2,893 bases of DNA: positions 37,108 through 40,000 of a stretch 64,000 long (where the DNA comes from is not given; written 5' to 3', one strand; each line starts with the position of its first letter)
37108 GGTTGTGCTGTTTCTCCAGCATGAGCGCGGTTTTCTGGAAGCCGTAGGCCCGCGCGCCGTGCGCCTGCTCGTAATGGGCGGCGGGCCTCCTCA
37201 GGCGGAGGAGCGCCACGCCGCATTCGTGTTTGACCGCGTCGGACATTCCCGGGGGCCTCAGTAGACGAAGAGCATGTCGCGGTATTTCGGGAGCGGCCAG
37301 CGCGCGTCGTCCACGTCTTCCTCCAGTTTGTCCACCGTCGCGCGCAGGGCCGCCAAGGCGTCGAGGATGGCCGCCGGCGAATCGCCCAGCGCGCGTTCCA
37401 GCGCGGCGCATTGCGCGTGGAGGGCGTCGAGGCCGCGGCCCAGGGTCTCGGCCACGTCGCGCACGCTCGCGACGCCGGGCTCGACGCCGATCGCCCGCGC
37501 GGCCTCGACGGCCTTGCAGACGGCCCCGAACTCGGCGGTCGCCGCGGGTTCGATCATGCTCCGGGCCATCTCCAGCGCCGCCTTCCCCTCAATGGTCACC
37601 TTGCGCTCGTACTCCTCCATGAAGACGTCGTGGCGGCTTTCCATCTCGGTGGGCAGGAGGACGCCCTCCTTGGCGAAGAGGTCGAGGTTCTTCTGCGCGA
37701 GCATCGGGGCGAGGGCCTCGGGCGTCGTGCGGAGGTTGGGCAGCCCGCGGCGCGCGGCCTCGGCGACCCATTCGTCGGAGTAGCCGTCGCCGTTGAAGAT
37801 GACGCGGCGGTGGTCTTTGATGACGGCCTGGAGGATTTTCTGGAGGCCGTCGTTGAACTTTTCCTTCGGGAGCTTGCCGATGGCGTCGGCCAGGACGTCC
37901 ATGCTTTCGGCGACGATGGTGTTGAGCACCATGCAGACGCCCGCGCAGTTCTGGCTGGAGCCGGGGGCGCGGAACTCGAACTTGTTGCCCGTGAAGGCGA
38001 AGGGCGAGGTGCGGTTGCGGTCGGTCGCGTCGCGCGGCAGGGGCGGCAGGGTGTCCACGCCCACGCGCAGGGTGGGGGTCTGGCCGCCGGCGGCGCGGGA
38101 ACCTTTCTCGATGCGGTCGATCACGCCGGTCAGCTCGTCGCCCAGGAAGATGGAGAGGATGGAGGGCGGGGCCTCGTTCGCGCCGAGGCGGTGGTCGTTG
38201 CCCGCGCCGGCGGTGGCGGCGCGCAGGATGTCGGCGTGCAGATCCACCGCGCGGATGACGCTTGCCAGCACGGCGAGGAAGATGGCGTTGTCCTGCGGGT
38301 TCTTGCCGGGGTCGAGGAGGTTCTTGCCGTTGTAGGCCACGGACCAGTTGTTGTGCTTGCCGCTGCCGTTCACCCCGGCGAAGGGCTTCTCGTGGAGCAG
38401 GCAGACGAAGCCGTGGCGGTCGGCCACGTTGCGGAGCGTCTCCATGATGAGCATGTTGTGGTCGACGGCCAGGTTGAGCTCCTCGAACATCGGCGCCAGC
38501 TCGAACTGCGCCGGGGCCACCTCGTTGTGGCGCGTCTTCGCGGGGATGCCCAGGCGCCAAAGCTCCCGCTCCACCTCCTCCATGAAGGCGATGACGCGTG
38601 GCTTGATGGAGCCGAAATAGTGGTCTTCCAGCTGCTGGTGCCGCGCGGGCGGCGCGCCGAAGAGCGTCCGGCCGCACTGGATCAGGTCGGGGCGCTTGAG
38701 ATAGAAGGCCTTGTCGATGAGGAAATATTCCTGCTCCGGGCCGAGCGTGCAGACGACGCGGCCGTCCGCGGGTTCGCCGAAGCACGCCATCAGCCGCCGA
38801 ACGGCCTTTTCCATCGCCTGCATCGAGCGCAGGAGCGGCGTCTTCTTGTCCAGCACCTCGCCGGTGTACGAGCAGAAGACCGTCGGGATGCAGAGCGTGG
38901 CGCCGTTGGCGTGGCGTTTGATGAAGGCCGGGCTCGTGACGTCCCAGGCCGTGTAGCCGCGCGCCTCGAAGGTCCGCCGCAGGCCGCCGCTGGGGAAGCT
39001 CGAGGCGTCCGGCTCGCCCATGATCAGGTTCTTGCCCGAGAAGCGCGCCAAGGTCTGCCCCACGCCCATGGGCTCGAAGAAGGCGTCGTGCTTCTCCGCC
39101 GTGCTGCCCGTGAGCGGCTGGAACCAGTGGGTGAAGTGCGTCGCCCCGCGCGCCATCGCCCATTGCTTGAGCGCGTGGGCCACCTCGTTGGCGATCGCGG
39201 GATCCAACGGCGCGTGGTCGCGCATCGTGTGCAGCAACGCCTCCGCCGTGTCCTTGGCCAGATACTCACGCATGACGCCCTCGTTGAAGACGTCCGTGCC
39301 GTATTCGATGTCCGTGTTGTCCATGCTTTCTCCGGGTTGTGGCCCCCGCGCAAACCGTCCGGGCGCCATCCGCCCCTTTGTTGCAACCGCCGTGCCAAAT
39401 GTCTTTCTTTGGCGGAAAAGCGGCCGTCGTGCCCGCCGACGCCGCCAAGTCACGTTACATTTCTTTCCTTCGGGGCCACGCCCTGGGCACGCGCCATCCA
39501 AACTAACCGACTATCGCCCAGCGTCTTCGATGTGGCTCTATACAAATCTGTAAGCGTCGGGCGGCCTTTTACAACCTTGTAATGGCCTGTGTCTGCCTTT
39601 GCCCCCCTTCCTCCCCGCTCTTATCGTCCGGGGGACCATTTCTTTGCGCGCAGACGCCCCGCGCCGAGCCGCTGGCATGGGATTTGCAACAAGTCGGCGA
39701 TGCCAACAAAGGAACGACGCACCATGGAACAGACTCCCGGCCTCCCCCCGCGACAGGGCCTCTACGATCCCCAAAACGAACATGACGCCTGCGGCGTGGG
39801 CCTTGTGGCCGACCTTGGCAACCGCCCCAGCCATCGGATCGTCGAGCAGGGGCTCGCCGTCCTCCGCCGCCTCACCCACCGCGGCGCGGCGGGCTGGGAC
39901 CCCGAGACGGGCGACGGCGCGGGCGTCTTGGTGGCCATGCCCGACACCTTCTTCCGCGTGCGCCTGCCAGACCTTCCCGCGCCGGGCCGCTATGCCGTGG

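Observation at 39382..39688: Back-to-back consensus sigma54 promoters driving GS type III and GOGAT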

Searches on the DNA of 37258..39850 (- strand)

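Call 37: search_rna_families(source=window, start=39200, end=39850, threshold=evalue, max_evalue=1)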
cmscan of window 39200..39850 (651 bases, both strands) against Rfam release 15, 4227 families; matches with E-value up to 1: 0.
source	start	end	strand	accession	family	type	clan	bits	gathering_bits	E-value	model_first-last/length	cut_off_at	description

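Call 38: search_rna_families(source=L001, start=3200, end=4100, threshold=evalue, max_evalue=1)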
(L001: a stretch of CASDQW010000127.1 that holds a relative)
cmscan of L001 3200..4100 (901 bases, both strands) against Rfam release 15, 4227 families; matches with E-value up to 1: 0.
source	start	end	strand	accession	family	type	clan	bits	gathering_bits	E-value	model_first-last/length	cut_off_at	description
